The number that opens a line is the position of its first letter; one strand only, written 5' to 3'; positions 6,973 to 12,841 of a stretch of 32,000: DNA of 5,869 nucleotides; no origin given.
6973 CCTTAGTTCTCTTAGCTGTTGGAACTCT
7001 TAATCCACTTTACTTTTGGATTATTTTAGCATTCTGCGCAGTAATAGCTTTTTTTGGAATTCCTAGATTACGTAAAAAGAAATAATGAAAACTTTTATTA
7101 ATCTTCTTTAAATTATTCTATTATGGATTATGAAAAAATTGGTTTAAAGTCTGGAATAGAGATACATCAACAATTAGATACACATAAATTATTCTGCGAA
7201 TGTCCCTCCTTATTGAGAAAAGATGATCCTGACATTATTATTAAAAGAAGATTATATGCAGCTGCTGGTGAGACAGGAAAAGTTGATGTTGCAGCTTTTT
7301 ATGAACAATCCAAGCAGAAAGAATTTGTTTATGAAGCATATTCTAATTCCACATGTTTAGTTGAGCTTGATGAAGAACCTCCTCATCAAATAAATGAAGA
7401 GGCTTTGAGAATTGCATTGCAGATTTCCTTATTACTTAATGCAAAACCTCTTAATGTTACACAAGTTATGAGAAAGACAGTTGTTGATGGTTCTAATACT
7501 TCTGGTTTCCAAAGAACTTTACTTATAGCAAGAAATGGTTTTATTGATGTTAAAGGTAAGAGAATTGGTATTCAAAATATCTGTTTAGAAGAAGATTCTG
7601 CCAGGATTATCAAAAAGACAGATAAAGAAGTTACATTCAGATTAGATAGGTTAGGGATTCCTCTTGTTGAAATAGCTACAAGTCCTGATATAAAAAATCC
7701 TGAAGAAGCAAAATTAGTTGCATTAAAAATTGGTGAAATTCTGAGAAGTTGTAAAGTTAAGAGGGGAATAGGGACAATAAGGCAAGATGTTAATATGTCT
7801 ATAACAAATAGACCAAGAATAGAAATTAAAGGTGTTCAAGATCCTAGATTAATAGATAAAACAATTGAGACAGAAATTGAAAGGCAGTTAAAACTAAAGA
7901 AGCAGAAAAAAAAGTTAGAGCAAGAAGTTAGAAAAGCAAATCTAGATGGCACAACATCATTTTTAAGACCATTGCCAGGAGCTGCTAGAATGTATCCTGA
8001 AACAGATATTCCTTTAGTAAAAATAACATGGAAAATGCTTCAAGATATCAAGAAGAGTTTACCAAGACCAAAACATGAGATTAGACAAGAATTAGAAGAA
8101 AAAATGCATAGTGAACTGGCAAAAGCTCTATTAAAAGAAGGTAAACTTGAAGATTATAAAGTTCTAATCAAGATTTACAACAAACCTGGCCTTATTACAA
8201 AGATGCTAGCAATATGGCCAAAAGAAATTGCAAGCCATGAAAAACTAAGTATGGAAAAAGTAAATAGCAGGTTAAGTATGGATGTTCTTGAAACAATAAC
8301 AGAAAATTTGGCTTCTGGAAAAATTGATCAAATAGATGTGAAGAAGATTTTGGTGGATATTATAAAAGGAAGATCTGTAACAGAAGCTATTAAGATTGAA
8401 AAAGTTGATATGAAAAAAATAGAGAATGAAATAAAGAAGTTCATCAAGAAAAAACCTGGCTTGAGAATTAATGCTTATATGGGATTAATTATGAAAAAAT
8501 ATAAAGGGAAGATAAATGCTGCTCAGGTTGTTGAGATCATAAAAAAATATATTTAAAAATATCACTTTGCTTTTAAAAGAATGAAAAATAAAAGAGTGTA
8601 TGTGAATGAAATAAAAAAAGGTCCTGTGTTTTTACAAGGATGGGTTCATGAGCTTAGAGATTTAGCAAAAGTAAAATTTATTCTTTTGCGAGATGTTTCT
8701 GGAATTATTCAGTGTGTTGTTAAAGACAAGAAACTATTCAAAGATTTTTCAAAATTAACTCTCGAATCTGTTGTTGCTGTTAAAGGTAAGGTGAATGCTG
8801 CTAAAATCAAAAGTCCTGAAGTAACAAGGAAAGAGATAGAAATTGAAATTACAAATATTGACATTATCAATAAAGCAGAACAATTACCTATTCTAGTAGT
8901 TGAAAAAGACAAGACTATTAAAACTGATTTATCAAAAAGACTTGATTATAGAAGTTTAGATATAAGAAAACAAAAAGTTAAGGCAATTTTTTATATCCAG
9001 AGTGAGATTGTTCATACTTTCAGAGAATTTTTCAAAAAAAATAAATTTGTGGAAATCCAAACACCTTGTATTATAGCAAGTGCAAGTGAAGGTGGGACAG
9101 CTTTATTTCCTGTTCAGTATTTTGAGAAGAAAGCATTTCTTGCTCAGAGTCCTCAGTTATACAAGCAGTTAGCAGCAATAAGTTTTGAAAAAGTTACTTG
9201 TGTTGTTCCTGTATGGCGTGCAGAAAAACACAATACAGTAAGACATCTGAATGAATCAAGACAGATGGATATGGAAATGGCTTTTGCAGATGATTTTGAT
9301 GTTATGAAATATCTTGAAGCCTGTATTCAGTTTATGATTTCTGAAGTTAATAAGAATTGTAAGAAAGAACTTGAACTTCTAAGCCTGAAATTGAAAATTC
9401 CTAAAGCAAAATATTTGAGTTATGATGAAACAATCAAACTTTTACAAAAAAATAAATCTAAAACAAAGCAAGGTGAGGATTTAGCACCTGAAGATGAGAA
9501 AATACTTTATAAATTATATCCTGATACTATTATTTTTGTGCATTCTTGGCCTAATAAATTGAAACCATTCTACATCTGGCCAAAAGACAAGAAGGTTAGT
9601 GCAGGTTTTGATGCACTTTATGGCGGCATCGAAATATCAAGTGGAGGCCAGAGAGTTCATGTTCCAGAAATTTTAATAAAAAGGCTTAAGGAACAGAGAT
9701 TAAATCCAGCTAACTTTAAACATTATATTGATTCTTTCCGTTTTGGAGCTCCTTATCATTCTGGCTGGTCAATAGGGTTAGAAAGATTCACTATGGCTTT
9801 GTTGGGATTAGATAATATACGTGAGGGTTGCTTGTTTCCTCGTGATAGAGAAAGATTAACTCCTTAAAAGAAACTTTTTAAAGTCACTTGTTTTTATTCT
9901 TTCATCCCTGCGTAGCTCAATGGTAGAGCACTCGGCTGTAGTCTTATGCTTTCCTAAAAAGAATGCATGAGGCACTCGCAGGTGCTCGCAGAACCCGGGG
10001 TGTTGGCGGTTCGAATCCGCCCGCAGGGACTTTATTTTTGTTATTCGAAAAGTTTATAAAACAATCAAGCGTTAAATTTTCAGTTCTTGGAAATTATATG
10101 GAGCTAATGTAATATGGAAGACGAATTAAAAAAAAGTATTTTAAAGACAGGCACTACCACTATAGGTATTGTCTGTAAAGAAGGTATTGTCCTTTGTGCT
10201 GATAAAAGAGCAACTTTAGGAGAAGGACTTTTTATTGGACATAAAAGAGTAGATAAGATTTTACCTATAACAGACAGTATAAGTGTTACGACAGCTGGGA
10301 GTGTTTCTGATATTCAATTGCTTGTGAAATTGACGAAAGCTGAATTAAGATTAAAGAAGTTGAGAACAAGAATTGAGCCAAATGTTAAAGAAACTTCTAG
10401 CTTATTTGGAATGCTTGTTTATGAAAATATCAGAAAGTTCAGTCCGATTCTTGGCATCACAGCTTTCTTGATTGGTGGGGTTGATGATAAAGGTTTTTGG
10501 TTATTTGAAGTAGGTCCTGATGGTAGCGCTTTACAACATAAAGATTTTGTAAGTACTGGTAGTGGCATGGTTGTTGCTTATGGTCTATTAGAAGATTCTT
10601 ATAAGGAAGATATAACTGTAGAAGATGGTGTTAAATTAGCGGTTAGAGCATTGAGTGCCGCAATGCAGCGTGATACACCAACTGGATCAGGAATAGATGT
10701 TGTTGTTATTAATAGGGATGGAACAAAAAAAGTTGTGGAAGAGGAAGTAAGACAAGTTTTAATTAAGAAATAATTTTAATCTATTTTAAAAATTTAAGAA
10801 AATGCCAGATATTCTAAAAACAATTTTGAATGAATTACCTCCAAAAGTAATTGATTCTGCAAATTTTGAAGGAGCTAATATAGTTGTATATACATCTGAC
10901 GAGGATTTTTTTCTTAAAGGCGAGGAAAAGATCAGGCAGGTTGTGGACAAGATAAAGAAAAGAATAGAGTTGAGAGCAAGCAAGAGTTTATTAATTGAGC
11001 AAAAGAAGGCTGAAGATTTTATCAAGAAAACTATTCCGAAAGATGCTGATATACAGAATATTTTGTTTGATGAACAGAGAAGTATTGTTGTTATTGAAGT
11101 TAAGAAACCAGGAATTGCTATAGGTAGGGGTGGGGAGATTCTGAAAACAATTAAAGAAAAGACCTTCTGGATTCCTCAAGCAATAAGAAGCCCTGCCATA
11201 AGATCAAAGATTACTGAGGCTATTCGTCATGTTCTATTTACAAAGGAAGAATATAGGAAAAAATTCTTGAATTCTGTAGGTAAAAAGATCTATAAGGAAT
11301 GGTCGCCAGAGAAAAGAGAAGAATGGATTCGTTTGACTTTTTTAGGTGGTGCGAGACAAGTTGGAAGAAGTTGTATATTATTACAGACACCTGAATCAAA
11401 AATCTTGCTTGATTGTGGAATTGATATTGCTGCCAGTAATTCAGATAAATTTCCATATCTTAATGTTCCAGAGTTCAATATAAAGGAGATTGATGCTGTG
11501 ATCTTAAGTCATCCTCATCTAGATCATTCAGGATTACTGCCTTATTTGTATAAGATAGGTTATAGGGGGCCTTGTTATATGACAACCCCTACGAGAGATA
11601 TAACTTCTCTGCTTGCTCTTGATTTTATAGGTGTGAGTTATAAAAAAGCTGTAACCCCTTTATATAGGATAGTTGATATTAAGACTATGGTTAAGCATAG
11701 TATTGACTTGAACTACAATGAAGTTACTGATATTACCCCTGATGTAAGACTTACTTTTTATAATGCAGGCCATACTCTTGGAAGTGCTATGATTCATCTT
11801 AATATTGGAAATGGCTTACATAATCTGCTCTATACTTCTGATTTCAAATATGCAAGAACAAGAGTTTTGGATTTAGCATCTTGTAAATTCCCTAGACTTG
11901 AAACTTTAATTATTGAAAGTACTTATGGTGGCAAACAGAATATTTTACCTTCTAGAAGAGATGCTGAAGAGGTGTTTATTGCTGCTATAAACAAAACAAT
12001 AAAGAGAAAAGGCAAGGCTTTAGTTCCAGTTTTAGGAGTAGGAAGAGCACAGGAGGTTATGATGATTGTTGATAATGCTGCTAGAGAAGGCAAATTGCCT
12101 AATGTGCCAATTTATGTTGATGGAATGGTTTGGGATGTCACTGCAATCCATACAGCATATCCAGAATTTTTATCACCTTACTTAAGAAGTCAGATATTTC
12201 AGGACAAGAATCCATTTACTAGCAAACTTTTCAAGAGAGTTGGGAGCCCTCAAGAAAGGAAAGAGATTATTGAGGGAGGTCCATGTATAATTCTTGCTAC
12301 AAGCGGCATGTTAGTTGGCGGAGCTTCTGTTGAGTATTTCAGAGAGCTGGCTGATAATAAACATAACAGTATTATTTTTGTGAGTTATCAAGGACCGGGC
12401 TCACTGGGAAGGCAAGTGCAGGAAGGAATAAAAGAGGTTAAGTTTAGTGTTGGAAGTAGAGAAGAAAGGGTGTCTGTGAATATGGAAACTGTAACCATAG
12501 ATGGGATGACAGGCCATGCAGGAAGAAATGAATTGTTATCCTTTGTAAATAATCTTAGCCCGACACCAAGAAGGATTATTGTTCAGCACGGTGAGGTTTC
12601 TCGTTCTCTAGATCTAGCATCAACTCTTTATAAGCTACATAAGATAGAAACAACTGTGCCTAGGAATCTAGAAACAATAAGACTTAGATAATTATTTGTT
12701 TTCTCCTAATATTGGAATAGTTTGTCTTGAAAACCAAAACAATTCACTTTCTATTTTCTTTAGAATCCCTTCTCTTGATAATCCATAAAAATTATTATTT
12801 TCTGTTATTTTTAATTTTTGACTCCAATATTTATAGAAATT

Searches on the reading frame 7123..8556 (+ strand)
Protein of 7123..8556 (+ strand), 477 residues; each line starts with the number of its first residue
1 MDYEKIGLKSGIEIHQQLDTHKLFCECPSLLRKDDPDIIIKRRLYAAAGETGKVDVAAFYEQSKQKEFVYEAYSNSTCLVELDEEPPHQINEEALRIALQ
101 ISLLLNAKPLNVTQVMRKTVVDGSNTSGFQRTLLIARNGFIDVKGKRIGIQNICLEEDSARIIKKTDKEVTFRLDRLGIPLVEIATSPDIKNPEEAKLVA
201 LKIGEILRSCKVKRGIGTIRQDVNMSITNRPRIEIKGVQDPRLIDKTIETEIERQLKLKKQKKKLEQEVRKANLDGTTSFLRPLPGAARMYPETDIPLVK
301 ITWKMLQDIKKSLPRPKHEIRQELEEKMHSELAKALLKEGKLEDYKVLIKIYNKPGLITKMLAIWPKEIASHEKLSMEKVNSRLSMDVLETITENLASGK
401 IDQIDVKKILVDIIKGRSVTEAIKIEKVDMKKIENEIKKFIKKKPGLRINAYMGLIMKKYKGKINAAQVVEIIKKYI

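Call 67: search_protein_families(library=pfam, max_evalue=0.00001, proteins=[window:7123-8556:+])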
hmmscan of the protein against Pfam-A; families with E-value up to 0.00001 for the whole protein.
window:7123-8556:+ (477 aa): 1 family
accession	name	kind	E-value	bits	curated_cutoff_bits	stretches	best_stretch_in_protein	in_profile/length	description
PF02934.20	GatB_N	-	4.9e-57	193.7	23.4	1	10-306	3-276/277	GatB/GatE catalytic domain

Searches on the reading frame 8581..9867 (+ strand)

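Call 67: search_protein_families(library=pfam, max_evalue=0.00001, proteins=[window:8581-9867:+])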
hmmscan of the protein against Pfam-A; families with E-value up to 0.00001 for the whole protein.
window:8581-9867:+ (428 aa): 2 families
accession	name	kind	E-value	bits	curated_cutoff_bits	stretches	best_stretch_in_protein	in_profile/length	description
PF00152.25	tRNA-synt_2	-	2e-76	257.4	25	1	118-422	3-307/308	tRNA synthetases class II (D, K and N)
PF01336.31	tRNA_anti-codon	-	6.9e-16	58.4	27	1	17-95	2-74/75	OB-fold nucleic acid binding domain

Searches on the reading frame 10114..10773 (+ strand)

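Call 67: search_protein_families(library=pfam, max_evalue=0.00001, proteins=[window:10114-10773:+])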
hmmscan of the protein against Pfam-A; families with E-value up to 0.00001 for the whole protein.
window:10114-10773:+ (219 aa): 1 family
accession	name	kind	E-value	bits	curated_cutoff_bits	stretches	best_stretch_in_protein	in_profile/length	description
PF00227.31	Proteasome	-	3.6e-45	154.4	22.4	1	11-199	2-189/189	Proteasome subunit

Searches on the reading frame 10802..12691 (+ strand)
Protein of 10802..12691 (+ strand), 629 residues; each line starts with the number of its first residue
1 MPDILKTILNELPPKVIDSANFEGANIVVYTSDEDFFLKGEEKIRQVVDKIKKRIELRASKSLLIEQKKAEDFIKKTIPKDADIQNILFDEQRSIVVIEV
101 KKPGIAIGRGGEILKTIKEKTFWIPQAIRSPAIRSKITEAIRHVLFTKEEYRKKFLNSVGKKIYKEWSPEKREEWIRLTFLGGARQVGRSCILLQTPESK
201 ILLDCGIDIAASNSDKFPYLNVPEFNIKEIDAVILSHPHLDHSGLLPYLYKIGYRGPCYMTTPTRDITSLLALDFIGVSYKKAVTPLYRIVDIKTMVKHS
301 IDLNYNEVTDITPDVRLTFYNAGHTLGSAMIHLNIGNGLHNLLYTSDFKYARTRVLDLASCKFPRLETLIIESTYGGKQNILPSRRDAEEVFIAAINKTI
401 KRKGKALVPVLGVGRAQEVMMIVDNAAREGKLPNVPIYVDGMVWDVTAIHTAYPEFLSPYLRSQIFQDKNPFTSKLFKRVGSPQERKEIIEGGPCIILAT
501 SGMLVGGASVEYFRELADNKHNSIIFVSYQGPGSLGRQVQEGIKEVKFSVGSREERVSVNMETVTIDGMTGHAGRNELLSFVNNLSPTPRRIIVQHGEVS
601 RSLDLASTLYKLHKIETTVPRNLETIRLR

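Call 67: search_protein_families(library=pfam, max_evalue=0.00001, proteins=[window:10802-12691:+])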
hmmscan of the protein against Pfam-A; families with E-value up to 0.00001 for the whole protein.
window:10802-12691:+ (629 aa): 7 families
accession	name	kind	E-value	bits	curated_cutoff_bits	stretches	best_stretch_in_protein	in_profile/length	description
PF10996.14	Beta-Casp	-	1.4e-29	103.5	27.7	1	416-538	1-119/120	Beta-Casp domain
PF16661.11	Lactamase_B_6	-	9.1e-18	64.8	27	1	193-361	1-175/193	Metallo-beta-lactamase superfamily domain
PF17214.9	KH_TffA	-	3.6e-14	52.9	22.6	1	3-64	6-68/68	Transcription termination factor FttA, KH domain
PF07521.17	RMMBL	-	4e-12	46.4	21.6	1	557-620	2-63/63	Zn-dependent metallo-hydrolase RNA specificity domain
PF00753.33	Lactamase_B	-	2.1e-11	44.6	22.7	1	187-253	4-67/196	Metallo-beta-lactamase superfamily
PF12706.13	Lactamase_B_2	-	1.5e-08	34.9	27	1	200-356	2-151/200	Beta-lactamase superfamily domain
PF07650.23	KH_2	-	2.7e-06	27.5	22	1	72-120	4-53/78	KH domain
